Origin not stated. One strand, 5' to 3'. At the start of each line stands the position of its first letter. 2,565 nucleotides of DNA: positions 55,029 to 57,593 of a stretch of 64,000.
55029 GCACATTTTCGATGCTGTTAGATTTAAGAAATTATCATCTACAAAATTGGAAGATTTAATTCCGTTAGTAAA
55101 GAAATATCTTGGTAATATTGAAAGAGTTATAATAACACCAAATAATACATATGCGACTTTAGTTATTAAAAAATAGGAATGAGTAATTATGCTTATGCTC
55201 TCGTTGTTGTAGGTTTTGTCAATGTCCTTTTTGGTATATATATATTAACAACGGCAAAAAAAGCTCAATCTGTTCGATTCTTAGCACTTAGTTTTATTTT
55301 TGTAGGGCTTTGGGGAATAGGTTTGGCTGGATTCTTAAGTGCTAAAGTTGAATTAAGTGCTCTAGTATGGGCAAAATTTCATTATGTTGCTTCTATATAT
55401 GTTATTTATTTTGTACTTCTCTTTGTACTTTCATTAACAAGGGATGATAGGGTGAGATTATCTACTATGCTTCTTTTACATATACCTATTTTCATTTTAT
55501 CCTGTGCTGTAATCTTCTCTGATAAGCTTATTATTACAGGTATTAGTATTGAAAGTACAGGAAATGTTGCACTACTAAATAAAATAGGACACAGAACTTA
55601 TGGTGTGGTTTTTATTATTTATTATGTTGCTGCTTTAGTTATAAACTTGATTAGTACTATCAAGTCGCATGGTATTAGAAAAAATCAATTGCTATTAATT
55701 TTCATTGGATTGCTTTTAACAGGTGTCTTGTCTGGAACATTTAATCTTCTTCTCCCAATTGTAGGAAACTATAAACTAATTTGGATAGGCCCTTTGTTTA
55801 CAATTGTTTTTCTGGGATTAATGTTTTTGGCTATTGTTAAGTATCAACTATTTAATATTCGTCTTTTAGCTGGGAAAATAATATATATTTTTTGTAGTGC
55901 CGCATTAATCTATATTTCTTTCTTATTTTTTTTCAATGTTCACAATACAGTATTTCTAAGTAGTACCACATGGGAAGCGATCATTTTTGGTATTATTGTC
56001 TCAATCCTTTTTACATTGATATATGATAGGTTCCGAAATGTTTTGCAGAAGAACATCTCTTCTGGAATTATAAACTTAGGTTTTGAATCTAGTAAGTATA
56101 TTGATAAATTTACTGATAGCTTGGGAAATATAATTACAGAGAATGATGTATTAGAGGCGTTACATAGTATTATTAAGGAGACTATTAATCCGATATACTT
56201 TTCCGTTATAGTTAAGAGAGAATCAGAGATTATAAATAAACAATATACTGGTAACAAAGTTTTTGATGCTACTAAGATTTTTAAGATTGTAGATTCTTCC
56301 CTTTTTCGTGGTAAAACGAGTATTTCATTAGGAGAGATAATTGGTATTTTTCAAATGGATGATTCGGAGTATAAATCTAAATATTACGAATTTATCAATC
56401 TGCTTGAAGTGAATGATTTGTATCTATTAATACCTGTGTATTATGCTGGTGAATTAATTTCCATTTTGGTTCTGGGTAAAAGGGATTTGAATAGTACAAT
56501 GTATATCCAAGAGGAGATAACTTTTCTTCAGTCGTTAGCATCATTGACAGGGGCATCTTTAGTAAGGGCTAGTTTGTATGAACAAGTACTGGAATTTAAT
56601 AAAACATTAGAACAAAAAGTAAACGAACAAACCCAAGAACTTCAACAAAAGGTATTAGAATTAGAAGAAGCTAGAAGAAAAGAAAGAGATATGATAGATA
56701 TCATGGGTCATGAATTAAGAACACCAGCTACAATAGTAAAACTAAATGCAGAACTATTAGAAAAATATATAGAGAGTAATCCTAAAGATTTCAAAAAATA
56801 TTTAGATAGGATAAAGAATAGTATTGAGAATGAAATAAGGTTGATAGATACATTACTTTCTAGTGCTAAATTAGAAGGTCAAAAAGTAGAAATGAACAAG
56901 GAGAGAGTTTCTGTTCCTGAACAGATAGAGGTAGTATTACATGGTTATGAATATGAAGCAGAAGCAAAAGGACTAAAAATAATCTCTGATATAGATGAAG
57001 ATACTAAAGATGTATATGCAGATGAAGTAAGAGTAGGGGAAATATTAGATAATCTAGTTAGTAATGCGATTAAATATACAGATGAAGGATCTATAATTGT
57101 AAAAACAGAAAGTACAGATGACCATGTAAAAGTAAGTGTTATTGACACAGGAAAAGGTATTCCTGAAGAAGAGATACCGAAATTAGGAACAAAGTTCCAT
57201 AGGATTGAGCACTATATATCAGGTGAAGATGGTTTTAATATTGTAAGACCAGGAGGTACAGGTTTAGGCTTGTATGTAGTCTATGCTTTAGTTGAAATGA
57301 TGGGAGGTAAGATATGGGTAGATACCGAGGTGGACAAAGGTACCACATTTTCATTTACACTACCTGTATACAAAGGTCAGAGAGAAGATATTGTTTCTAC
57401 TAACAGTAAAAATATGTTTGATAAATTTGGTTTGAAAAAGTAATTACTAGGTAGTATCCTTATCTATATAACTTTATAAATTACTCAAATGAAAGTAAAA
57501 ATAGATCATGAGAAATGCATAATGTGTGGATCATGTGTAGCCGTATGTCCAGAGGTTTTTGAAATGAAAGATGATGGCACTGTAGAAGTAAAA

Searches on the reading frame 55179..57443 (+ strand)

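Call 25: search_protein_families(library=pfam, proteins=[window:55179-57443:+], max_evalue=0.001)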
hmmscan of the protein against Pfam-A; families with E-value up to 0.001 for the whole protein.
window:55179-57443:+ (754 aa): 4 families
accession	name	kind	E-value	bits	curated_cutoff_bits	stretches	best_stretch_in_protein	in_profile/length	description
PF02518.31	HATPase_c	-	8.7e-30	103.9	26.4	1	615-730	2-109/111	Histidine kinase-, DNA gyrase B-, and HSP90-like ATPase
PF16927.11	HisKA_7TM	-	1.6e-12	48.2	28.6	1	8-227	2-222/224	N-terminal 7TM region of histidine kinase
PF00512.31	HisKA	-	2e-10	41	26.9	1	503-567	3-65/66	His Kinase A (phospho-acceptor) domain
PF13581.12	HATPase_c_2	-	1e-05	26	27.4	1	611-707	28-111/127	Histidine kinase-like ATPase domain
